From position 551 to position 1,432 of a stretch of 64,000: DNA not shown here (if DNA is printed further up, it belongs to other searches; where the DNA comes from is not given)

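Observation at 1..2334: GDP-heptose-type module (hddA-gmhA-4,6-dehydratase) in an archaeon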

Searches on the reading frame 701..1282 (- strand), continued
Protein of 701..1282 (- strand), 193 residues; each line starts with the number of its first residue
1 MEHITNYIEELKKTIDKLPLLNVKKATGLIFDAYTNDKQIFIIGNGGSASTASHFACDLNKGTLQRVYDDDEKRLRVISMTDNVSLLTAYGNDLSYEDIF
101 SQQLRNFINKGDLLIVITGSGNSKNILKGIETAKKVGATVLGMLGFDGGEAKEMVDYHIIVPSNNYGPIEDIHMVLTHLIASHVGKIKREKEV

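Call 61: search_protein_families(library=ncbifam, proteins=[L056:97-699:+, L047:12294-12947:+, L056:714-1901:+, L001:2575-3570:+], max_evalue=0.001)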
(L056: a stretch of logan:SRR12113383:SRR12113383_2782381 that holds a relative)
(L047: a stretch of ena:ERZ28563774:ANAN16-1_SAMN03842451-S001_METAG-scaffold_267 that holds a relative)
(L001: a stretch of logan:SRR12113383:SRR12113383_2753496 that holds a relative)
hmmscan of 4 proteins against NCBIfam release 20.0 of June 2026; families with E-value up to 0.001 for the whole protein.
L056:97-699:+ (200 aa): 0 families

L047:12294-12947:+ (217 aa): 0 families

L056:714-1901:+ (395 aa): 57 families (the best 25 are shown)
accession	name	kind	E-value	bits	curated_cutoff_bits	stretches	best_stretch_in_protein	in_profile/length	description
NF006506.0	PRK08942.1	equivalog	5.4e-50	169.4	178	1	233-385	2-153/182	D-glycero-beta-D-manno-heptose 1,7-bisphosphate 7-phosphatase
TIGR01656.1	Histidinol-ppas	subfamily_domain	6e-42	143.1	84.15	1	235-379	1-146/149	histidinol-phosphate phosphatase domain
NF050049.1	HBPPhtaseGmhB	domain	2.8e-39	134.6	250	1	233-383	2-148/171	D-glycero-alpha-D-manno-heptose-1,7-bisphosphate 7-phosphatase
NF052502.1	man1P_GTase_Rv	exception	1.6e-35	122.6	440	1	6-220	2-219/352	mannose-1-phosphate guanylyltransferase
TIGR00213.1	GmhB_yaeD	subfamily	4.5e-35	120.9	149.6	1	235-382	2-153/176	D-glycero-beta-D-manno-heptose 1,7-bisphosphate 7-phosphatase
NF049965.1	GlMnHpPGnyltfHddC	equivalog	2.4e-33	115.6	300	1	5-196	1-187/221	D-glycero-D-manno-heptose 1-phosphate guanosyltransferase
TIGR01662.1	HAD-SF-IIIA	subfamily_domain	1.7e-32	112.5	44.6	1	235-381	1-140/141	HAD-IIIA family hydrolase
NF045761.1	NAMPUrTaseMurU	equivalog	5e-32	111.6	250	1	6-225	2-221/226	N-acetylmuramate alpha-1-phosphate uridylyltransferase MurU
TIGR03992.1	Arch_glmU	subfamily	1e-29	103.6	292.1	1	6-192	2-183/393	bifunctional sugar-1-phosphate nucleotidylyltransferase/acetyltransferase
NF003937.0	PRK05446.1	equivalog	9.5e-29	100.5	443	1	233-385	2-154/355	bifunctional histidinol-phosphatase/imidazoleglycerol-phosphate dehydratase HisB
NF005264.0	PRK06769.1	equivalog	3.7e-28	98.5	217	1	233-381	3-138/175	HAD-IIIA family hydrolase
NF041313.1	UDPGP_AglF_Halo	equivalog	1.3e-27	96.7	400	1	6-184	2-181/234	UTP--glucose-1-phosphate uridylyltransferase AglF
TIGR02623.1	G1P_cyt_trans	equivalog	1.7e-25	89.9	300.25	2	6-69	2-65/255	glucose-1-phosphate cytidylyltransferase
TIGR01261.1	hisB_Nterm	equivalog_domain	7.7e-25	87.3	140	1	235-383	2-150/161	histidinol-phosphatase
TIGR01208.1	rmlA_long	equivalog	2.7e-20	72.6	320.25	1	7-191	2-188/353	glucose-1-phosphate thymidylyltransferase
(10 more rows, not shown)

L001:2575-3570:+ (331 aa): 28 families (the best 25 are shown)
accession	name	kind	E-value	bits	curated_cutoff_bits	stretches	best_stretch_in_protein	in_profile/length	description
TIGR01472.1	gmd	equivalog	2e-53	181.8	415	1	5-321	3-337/342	GDP-mannose 4,6-dehydratase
TIGR04180.1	EDH_00030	hypoth_equivalog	3.6e-44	151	475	1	5-309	1-296/297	NAD-dependent 4,6-dehydratase LegB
TIGR01181.1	dTDP_gluc_dehyt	equivalog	1.9e-42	145.5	365.1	1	4-323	1-312/321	dTDP-glucose 4,6-dehydratase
TIGR01179.1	galE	equivalog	1.6e-32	112.7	262.3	1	4-322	1-325/332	UDP-glucose 4-epimerase GalE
NF007490.0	PRK10084.1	subfamily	3.3e-26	92.1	649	2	132-322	148-334/361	dTDP-glucose 4,6-dehydratase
NF007582.0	PRK10217.1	equivalog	4e-25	88.7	698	1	3-319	2-328/355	dTDP-glucose 4,6-dehydratase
TIGR02622.1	CDP_4_6_dhtase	equivalog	1.5e-24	86.8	278.45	1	2-328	4-336/352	CDP-glucose 4,6-dehydratase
NF011728.1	PRK15181.1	equivalog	2.2e-17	63.1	760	1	4-323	17-338/348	Vi polysaccharide biosynthesis UDP-N-acetylglucosaminuronic acid C-4 epimerase TviC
NF008872.0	PRK11908.1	equivalog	4.9e-17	62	294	1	3-326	2-339/349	bifunctional UDP-4-keto-pentose/UDP-xylose synthase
TIGR03466.1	HpnA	hypoth_equivalog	5.5e-17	61.7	367.65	2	4-116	2-106/327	hopanoid-associated sugar epimerase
TIGR02197.1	heptose_epim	equivalog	2.5e-14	53.2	274.6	1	5-272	1-264/316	ADP-glyceromanno-heptose 6-epimerase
NF005998.1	PRK08125.1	equivalog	1.7e-13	49.8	777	1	2-321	315-648/649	bifunctional UDP-4-amino-4-deoxy-L-arabinose formyltransferase/UDP-glucuronic acid oxidase ArnA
NF043036.1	ErythonDh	equivalog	2.8e-12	46.5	325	1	4-164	2-163/321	D-erythronate dehydrogenase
NF007956.0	PRK10675.1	subfamily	2.5e-11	43.3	394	1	4-157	2-156/338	UDP-glucose 4-epimerase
NF047922.1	GDPFucSynFcl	equivalog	3.2e-11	43.2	500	1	54-322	35-301/308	GDP-L-fucose synthase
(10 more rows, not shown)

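Call 77: find_homologous_proteins(query=window:701-1282:-, max_evalue=1e-10)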
Query window:701-1282:- (193 aa): 5615 proteins with E <= 1e-10 among 5745 candidates; the best 120 are listed.
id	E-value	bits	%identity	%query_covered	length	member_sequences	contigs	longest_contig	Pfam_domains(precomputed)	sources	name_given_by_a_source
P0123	5.2e-121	419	100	100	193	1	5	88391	PF01380.28,PF13580.12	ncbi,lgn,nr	ncbi:SIS domain-containing protein [Candidatus Woesearchaeota archaeon]|nr:SIS domain-containing pro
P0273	6.4e-104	364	88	99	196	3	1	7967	PF01380.28,PF13580.12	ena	-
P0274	1.0e-86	308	72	100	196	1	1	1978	PF01380.28,PF13580.12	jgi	-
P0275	2.3e-84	300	69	99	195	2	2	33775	PF01380.28,PF13580.12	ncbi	-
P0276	1.1e-79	284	65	99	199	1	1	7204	PF01380.28,PF13580.12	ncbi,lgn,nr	ncbi:MAG: SIS domain-containing protein [Nanoarchaeota archaeon]|nr:SIS domain-containing protein [N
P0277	1.8e-78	281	66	99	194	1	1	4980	PF01380.28,PF13580.12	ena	-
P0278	4.1e-78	279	66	99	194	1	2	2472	PF01380.28,PF13580.12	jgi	-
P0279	8.4e-78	278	67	99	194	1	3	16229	PF01380.28,PF13580.12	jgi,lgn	-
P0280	1.3e-77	278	63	99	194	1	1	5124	PF01380.28,PF13580.12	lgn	-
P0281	1.8e-77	277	65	99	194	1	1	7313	PF01380.28,PF13580.12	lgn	-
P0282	1.9e-77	277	63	95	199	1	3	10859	PF01380.28,PF13580.12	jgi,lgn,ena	-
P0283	3.3e-77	276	63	100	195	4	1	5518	PF01380.28,PF13580.12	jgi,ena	-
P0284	3.7e-77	276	65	99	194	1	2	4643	PF01380.28,PF13580.12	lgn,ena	-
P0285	4.8e-77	276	63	100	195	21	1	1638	PF01380.28,PF13580.12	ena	-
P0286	5.1e-77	276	61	99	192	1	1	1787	PF01380.28,PF13580.12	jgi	jgi:D-sedoheptulose 7-phosphate isomerase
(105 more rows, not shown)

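Call 80: search_protein_families(library=pfam, proteins=[L056:97-699:+], max_evalue=5)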
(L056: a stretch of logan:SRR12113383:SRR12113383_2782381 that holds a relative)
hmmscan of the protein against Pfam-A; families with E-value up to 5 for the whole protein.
L056:97-699:+ (200 aa): 1 family
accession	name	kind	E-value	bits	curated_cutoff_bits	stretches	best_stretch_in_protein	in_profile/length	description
PF24620.1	DUF7625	-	0.18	12.3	27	1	132-153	27-48/95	Domain of unknown function (DUF7625)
